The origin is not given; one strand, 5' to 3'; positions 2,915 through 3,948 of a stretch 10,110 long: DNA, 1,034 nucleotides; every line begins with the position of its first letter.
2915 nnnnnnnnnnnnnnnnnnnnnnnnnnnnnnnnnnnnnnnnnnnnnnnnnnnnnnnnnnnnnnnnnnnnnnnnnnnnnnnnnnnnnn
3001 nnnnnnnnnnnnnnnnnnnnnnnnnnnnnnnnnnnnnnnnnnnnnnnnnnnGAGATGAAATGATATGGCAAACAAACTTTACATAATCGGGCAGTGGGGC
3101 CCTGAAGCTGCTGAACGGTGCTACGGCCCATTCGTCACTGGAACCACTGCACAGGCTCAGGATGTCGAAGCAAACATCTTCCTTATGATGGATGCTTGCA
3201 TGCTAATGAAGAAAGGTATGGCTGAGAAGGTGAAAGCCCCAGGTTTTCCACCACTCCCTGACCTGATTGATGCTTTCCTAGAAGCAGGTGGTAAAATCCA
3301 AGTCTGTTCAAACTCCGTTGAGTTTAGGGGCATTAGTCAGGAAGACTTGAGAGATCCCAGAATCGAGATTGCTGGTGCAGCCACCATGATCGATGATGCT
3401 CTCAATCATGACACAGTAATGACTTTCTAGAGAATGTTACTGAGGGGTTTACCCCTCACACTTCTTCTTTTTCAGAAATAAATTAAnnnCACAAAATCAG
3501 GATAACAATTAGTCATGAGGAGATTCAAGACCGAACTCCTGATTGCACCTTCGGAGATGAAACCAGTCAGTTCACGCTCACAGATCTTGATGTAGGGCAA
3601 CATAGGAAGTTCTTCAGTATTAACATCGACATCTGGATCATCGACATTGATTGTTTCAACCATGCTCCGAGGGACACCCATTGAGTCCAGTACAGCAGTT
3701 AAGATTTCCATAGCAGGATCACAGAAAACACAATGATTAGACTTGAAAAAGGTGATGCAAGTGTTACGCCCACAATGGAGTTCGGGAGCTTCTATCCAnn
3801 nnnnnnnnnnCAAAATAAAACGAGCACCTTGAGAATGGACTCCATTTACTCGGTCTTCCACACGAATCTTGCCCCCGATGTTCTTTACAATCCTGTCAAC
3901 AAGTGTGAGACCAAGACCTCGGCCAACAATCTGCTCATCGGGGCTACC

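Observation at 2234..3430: Divergent TusA / (4-TM membrane protein + DsrE-like) cassette, a candidate sulfur-trafficking or import module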

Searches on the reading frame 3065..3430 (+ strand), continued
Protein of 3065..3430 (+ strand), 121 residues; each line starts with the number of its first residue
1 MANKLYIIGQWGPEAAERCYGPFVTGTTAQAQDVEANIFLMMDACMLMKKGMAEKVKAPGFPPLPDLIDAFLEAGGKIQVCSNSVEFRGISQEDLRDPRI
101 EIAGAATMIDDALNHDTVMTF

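Call 55: fold_search(model_id=the predicted structure, library=pdb)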
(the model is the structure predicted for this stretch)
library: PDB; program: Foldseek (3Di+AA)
matches with E <= 10: 1485; with E <= 0.001: 12
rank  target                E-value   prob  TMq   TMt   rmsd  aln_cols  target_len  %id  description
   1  3pnx_A                4.3e-10  1.00  0.83  0.64   4.3       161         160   17  Crystal structure of a putative sulfurtransferase dsrE (Swol_2425) from Syntrophomonas wolfei str. Goettingen at 1.92  (released 2010-12-15)
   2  3mc3                  1.1e-09  1.00  0.85  0.85   3.3       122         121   27  Crystal structure of DsrE/DsrF-like family protein (NP_342589.1) from SULFOLOBUS SOLFATARICUS at 1.49 A resolution (released 2010-05-19)
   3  1jx7_A                2.9e-09  1.00  0.82  0.84   3.0       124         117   22  Crystal structure of ychN protein from E.coli (released 2002-09-07)
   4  3pnx_B                9.4e-09  1.00  0.83  0.65   3.2       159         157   16  Crystal structure of a putative sulfurtransferase dsrE (Swol_2425) from Syntrophomonas wolfei str. Goettingen at 1.92  (released 2010-12-15)
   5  2qs7_A                6.9e-08  1.00  0.81  0.72   2.6       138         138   23  CRYSTAL STRUCTURE OF a putative oxidoreductase of the DsrE/DsrF-like family (SSO1126) FROM SULFOLOBUS SOLFATARICUS P2  (released 2007-08-21)
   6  2hy5_B                2.4e-07  1.00  0.80  0.74   3.4       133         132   17  Crystal structure of DsrEFH (released 2006-09-19)
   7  2hy5_A                1.1e-05  1.00  0.81  0.76   2.7       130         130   15  Crystal structure of DsrEFH (released 2006-09-19)
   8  2hy5_C                3.0e-05  1.00  0.64  0.75   3.4       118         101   18  Crystal structure of DsrEFH (released 2006-09-19)
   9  2pd2_A                9.5e-05  1.00  0.71  0.78   3.0       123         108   15  Crystal structure of (ST0148) conserved hypothetical from Sulfolobus Tokodaii Strain7 (released 2007-10-02)
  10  2d1p_A                1.0e-04  1.00  0.82  0.77   2.8       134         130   13  crystal structure of heterohexameric TusBCD proteins, which are crucial for the tRNA modification (released 2006-02-28)
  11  2fb6                  1.4e-04  1.00  0.72  0.74   2.8       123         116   15  Structure of Conserved Protein of Unknown Function BT1422 from Bacteroides thetaiotaomicron (released 2006-01-24)
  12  1l1s                  1.7e-04  1.00  0.70  0.75   3.0       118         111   10  Structure of Protein of Unknown Function MTH1491 from Methanobacterium thermoautotrophicum (released 2002-05-29)
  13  9zkf_A                1.1e-03  0.91  0.32  0.09   8.6       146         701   11  Heme-containing Fungal Catalase (released 2025-12-17)
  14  8uja_A                1.3e-03  1.00  0.70  0.77   3.4       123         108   13  T33-fn10 - Designed Tetrahedral Protein Cage Using Fragment-based Hydrogen Bond Networks (released 2024-03-06)
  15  4b5k_C                4.5e-03  0.89  0.37  0.10   8.0       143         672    9  Probing the active center of catalase-phenol oxidase from Scytalidium thermophilum (released 2013-04-10)
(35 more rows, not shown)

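Call 61: find_encoding_contigs(protein=P0228, flank=4000, max_places=2)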
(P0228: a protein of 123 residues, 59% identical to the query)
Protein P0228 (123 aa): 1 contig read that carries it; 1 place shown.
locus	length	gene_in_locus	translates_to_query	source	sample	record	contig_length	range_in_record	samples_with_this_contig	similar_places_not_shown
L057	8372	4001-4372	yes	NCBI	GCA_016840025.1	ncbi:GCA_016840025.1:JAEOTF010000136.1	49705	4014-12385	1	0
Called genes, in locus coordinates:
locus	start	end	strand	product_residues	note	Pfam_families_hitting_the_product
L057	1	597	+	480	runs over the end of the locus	PF00361:Proton_antipo_M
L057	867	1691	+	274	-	PF01040:UbiA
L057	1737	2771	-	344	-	PF22578:GGR_cat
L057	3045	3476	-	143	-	PF01978:TrmB (faint)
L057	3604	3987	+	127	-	-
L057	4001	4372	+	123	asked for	PF13686:DrsE_2 (faint), PF02635:DsrE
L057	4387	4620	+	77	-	PF01206:TusA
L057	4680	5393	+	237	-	PF02665:Nitrate_red_gam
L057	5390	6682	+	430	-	PF13183:Fer4_8, PF13534:Fer4_17 (weak), PF02754:CCG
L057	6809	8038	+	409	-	PF13187:Fer4_9 (faint), PF13746:Fer4_18 (faint), PF13183:Fer4_8, PF13237:Fer4_10 (faint), PF13534:Fer4_17, PF02754:CCG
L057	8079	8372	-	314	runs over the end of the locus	PF01040:UbiA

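Call 62: find_encoding_contigs(protein=P0235, flank=4000, max_places=2)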
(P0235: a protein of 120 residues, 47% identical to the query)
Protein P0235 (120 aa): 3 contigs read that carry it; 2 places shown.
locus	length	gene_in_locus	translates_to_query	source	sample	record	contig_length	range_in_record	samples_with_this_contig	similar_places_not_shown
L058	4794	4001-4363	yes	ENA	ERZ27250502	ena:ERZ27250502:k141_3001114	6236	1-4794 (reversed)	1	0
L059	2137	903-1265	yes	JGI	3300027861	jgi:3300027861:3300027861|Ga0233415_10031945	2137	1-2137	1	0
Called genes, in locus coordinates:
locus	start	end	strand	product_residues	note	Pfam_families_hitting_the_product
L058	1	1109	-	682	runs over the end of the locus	PF07992:Pyr_redox_2 (faint), PF13459:Fer4_15 (faint), PF12831:FAD_oxidored (weak), PF12797:Fer4_2 (faint), PF12838:Fer4_7, PF13237:Fer4_10 (weak), PF14697:Fer4_21 (weak), PF00037:Fer4 (weak), +1 more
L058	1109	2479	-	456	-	PF00890:FAD_binding_2 (weak), PF01266:DAO (weak), PF12831:FAD_oxidored, PF13450:NAD_binding_8 (weak), PF00037:Fer4 (weak), PF12797:Fer4_2 (weak), PF13187:Fer4_9 (weak), PF00037:Fer4 (weak), +7 more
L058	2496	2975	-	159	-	PF02662:FlpD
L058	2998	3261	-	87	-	PF01206:TusA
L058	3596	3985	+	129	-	-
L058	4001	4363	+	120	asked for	PF02635:DsrE, PF13686:DrsE_2 (faint)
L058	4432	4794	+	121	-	?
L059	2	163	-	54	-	?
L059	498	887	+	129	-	-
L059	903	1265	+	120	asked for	PF02635:DsrE, PF13686:DrsE_2 (faint)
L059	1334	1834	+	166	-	PF01047:MarR (weak), PF13404:HTH_AsnC-type, PF13412:HTH_24, PF01037:AsnC_trans_reg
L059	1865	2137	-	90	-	?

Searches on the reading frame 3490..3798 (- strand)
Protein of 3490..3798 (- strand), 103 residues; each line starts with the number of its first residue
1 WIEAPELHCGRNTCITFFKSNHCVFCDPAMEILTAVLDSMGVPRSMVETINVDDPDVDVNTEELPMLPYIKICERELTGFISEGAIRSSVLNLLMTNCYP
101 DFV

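Call 66: search_protein_families(library=pfam, proteins=[window:3490-3798:-], max_evalue=10)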
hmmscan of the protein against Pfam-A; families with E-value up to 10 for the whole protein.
seq(103 aa): 3 families
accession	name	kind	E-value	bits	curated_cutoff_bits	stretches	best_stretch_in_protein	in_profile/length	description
PF00462.30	Glutaredoxin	-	0.037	14.7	22.9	1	15-55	1-34/60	Glutaredoxin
PF05768.20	Glrx-like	-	0.041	14.6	26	1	15-74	2-57/77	Glutaredoxin-like domain (DUF836)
PF14451.12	Ub-Mut7C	-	0.15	12.4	23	1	33-59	35-61/81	Mut7-C ubiquitin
